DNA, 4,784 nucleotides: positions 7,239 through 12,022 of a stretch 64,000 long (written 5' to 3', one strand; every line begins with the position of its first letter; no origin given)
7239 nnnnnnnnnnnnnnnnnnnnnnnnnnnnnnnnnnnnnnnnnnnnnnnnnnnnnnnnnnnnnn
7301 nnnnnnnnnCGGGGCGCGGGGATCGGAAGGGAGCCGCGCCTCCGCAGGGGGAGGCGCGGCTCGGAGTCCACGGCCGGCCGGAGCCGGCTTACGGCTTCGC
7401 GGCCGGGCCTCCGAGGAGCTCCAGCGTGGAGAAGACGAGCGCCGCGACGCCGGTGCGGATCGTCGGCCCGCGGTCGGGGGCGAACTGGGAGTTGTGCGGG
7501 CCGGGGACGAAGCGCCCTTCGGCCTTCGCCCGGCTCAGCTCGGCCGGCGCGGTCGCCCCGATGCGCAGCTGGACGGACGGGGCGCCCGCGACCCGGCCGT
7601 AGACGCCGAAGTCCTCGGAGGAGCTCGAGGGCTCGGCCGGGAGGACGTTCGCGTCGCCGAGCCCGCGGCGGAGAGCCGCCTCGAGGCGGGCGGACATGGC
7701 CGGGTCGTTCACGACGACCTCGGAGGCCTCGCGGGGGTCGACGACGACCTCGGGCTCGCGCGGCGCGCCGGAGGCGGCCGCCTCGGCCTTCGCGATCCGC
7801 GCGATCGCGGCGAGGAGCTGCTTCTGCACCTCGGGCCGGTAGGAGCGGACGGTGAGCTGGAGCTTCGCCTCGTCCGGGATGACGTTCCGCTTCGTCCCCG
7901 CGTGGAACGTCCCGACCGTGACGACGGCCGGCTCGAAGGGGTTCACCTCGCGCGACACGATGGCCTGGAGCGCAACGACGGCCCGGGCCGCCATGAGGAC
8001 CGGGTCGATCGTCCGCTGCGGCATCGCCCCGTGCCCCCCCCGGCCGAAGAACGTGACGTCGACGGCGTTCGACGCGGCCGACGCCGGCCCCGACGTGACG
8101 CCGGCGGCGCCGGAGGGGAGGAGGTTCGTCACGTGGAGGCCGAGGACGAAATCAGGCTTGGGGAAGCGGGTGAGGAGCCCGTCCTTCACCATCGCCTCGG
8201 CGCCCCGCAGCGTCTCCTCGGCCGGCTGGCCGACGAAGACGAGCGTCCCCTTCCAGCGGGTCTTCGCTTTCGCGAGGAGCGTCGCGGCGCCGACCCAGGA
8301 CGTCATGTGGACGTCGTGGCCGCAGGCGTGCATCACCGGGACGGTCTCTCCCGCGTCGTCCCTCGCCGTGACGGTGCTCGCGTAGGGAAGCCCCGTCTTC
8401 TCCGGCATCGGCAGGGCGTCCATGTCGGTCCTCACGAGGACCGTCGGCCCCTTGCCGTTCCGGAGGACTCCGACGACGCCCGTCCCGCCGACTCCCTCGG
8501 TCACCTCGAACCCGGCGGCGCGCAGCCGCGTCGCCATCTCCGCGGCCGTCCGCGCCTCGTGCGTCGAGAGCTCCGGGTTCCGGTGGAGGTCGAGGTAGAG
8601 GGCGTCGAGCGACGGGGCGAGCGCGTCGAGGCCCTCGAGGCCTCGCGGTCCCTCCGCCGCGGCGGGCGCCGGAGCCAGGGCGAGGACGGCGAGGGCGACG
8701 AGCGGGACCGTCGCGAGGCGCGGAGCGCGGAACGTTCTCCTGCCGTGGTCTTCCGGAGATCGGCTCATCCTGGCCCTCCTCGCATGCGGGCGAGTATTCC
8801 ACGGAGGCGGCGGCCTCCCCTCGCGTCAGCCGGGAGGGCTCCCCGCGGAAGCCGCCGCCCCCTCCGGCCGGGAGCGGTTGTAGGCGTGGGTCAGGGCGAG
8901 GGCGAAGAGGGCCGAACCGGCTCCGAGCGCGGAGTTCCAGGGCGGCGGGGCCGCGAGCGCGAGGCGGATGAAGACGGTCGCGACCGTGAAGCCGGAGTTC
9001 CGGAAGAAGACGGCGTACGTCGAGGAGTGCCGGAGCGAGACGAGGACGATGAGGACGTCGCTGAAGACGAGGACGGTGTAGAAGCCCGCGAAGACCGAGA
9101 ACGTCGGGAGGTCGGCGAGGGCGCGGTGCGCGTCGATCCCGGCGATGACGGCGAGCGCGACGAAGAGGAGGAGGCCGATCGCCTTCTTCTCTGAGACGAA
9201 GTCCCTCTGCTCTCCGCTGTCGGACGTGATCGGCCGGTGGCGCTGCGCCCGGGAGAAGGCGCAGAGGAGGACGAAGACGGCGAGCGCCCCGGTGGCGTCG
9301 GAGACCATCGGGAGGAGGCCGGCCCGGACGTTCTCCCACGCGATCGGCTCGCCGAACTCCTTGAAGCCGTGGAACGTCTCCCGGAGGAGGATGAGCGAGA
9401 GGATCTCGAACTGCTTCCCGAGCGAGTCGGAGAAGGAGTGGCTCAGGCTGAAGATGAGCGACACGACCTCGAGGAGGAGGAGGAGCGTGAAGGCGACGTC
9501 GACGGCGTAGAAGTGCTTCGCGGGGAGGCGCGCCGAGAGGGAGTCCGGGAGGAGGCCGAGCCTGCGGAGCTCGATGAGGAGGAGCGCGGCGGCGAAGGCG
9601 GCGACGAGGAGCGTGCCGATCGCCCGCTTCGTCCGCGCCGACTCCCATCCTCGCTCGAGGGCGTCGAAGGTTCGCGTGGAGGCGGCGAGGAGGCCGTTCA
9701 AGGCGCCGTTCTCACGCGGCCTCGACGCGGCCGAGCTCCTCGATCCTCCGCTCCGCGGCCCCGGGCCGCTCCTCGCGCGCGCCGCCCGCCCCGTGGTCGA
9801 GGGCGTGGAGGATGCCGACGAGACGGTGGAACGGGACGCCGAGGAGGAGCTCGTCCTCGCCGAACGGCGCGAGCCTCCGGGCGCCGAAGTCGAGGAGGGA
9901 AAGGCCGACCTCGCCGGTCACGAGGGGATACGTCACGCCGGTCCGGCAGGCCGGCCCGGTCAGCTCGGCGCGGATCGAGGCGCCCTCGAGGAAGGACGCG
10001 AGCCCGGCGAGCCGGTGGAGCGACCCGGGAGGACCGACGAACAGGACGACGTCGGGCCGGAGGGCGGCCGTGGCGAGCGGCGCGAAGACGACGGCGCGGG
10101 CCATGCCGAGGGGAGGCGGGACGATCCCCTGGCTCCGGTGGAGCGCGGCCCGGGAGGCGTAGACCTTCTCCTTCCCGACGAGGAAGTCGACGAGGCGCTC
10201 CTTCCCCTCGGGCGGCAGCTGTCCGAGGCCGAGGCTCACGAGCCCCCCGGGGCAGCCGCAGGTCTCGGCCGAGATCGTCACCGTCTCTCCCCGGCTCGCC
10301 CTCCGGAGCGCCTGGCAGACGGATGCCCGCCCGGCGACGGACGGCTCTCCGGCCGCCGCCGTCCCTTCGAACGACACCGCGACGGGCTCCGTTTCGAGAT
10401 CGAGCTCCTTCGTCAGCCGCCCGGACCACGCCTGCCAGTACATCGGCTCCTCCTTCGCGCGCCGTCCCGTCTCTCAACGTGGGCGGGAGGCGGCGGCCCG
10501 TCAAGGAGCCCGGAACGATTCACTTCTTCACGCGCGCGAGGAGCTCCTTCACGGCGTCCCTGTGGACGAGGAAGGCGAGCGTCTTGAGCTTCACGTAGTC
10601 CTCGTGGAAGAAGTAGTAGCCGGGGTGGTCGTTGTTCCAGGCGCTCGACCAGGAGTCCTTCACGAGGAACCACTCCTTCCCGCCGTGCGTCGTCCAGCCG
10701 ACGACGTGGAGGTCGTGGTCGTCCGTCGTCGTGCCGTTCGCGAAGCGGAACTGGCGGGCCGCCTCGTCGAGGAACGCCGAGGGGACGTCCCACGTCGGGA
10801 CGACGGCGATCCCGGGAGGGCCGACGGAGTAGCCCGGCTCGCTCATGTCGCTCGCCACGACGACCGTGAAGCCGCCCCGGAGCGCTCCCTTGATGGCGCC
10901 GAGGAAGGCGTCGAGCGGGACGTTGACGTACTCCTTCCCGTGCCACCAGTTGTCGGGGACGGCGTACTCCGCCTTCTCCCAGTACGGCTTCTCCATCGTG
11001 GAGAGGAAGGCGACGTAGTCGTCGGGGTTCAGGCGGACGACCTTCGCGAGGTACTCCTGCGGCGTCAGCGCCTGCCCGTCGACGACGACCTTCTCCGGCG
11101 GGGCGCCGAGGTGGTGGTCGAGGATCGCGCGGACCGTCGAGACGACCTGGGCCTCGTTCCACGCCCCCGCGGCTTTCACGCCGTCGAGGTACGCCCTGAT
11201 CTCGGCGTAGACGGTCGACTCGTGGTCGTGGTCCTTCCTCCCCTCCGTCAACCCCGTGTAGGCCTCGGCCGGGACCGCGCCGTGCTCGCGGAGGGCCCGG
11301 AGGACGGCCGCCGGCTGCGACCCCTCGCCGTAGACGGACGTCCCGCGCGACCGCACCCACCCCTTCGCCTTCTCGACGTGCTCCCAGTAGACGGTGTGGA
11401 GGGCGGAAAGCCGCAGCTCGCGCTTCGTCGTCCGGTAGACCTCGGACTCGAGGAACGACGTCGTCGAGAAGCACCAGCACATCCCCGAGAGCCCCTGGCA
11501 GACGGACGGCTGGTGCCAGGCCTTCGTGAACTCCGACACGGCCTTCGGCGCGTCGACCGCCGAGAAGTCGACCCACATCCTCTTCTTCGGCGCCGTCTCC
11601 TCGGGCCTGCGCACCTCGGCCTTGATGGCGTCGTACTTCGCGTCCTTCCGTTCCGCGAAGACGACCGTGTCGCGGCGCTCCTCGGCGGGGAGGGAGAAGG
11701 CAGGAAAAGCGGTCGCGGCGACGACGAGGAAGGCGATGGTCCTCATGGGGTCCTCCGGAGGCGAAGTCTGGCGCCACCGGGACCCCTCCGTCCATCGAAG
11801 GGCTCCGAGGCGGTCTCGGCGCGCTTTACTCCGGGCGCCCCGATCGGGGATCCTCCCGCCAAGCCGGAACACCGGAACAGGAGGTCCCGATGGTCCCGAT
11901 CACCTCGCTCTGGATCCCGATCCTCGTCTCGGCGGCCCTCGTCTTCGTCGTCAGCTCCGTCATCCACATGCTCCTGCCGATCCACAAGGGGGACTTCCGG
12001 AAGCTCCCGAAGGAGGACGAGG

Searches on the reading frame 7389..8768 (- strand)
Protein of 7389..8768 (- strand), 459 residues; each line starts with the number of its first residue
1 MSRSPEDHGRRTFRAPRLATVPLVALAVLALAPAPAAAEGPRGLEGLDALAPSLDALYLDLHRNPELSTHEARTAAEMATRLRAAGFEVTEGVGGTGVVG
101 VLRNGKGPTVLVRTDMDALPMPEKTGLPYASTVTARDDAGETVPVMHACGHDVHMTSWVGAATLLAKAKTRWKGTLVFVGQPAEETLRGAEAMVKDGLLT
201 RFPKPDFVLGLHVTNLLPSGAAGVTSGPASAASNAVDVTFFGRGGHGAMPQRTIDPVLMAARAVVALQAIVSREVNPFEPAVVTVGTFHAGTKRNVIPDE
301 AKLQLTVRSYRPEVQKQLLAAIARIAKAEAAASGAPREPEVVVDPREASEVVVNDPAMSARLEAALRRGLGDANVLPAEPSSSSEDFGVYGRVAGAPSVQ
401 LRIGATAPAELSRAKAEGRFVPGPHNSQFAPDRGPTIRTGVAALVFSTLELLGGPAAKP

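Call 8: search_protein_families(library=pfam, proteins=[window:7389-8768:-], max_evalue=0.001)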
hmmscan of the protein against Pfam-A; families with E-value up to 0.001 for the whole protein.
window:7389-8768:- (459 aa): 2 families
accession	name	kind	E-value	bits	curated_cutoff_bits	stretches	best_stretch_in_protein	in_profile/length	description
PF01546.33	Peptidase_M20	-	1.7e-28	100.4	24.6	1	111-404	1-175/206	Peptidase family M20/M25/M40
PF07687.19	M20_dimer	-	3.7e-16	59.4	21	1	236-331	9-104/107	Peptidase dimerisation domain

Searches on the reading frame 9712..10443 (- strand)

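Call 8: search_protein_families(library=pfam, proteins=[window:9712-10443:-], max_evalue=0.001)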
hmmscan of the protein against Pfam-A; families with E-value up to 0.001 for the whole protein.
window:9712-10443:- (243 aa): 1 family
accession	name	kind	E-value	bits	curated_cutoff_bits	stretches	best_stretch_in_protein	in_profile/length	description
PF02596.20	DUF169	-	6.4e-38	131.1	27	1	9-211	1-206/209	Uncharacterised ArCR, COG2043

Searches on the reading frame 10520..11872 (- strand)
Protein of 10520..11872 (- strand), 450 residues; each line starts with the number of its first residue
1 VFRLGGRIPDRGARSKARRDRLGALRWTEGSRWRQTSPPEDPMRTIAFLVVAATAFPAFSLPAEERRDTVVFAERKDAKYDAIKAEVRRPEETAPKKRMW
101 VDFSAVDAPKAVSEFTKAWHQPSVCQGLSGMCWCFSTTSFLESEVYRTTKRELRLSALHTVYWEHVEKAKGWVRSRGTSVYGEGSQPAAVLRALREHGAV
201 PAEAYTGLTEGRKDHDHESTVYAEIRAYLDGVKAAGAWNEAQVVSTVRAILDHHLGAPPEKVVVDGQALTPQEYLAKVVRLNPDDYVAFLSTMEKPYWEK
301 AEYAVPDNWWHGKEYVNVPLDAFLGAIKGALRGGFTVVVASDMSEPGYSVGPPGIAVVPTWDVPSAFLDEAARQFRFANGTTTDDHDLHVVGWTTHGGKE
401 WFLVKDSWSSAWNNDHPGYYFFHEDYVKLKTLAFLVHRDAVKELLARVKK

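Call 8: search_protein_families(library=pfam, proteins=[window:10520-11872:-], max_evalue=0.001)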
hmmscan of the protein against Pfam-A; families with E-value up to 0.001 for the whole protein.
window:10520-11872:- (450 aa): 2 families
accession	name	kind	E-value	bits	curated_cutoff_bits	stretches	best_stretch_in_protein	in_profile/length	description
PF03051.21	Peptidase_C1_2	-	5e-12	45.8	22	1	267-445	238-420/438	Peptidase C1-like family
PF00112.29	Peptidase_C1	-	4.1e-09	37.3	20.7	1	382-422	164-202/220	Papain family cysteine protease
